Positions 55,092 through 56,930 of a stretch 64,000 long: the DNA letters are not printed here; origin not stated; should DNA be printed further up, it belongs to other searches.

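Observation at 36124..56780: Translationally coupled operon of four paralogous giant prepilin-like proteins (3093, 526, 2281, 512 aa) — candidate novel pilus-tip or pseudopilus adhesin system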

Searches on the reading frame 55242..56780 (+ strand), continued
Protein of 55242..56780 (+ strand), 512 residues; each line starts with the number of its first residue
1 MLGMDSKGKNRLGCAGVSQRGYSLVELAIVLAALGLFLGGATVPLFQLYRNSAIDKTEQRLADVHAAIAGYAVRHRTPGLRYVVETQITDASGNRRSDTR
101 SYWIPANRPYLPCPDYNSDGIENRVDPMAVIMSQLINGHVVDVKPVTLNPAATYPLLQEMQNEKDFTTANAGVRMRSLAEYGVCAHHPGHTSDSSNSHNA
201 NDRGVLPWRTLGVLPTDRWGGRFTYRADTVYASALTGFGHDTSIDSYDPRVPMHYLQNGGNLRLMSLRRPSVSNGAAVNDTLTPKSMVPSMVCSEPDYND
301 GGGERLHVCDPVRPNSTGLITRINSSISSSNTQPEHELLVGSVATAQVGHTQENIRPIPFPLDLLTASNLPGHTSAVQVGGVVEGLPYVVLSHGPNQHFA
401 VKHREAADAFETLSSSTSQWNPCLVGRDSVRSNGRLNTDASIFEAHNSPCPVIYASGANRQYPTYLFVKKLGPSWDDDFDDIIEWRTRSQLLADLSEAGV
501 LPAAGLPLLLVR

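Call 97: find_encoding_contigs(protein=P0018, flank=10000, max_places=1)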
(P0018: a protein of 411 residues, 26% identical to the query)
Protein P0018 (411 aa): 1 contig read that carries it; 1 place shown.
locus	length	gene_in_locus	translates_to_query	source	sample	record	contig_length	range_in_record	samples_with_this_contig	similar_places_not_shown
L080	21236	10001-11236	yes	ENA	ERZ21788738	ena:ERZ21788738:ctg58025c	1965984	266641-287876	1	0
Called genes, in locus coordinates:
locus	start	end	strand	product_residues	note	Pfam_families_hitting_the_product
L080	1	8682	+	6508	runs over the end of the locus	-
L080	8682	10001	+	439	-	-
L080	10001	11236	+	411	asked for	PF07963:N_methyl (faint)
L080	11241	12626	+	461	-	-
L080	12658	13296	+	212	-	PF00730:HhH-GPD, PF00633:HHH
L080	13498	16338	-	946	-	PF13510:Fer2_4, PF12838:Fer4_7, PF13187:Fer4_9, PF13237:Fer4_10, PF14697:Fer4_21, PF04879:Molybdop_Fe4S4, PF00384:Molybdopterin, PF01568:Molydop_binding, +6 more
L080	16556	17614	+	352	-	PF02574:S-methyl_trans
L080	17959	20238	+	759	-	PF00082:Peptidase_S8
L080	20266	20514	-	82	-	PF05016:ParE_toxin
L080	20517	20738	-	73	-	-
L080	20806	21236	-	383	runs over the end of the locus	PF00438:S-AdoMet_synt_N, PF02772:S-AdoMet_synt_M, PF02773:S-AdoMet_synt_C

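Call 98: find_encoding_contigs(protein=P0016, flank=10000, max_places=1)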
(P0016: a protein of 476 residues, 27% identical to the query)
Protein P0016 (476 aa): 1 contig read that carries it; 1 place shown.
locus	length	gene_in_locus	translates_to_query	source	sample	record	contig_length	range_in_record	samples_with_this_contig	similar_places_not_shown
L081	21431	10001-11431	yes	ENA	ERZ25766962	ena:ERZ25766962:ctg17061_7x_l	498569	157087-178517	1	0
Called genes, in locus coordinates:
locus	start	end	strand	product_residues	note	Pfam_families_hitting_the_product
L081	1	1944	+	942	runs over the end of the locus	PF02190:LON_substr_bdg, PF00004:AAA, PF07728:AAA_5, PF22667:Lon_lid, PF05362:Lon_C, PF13541:ChlI (weak)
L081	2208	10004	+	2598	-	-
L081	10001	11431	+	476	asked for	-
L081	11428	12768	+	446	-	-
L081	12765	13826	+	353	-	PF07963:N_methyl (weak)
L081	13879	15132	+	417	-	PF00202:Aminotran_3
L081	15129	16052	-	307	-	PF03331:LpxC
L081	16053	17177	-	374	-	PF00091:Tubulin, PF12327:FtsZ_C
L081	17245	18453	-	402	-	PF02491:SHS2_FTSA, PF06723:MreB_Mbl, PF06277:EutA (weak), PF11104:PilM_2 (faint), PF14450:FtsA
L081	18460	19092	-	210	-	PF03799:FtsQ_DivIB_C (weak)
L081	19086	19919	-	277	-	PF01820:Dala_Dala_lig_N, PF07478:Dala_Dala_lig_C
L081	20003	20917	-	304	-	PF01565:FAD_binding_4, PF02873:MurB_C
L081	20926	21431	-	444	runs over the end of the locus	PF01225:Mur_ligase, PF08245:Mur_ligase_M, PF02875:Mur_ligase_C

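Call 99: find_encoding_contigs(protein=P0012, flank=10000, max_places=1)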
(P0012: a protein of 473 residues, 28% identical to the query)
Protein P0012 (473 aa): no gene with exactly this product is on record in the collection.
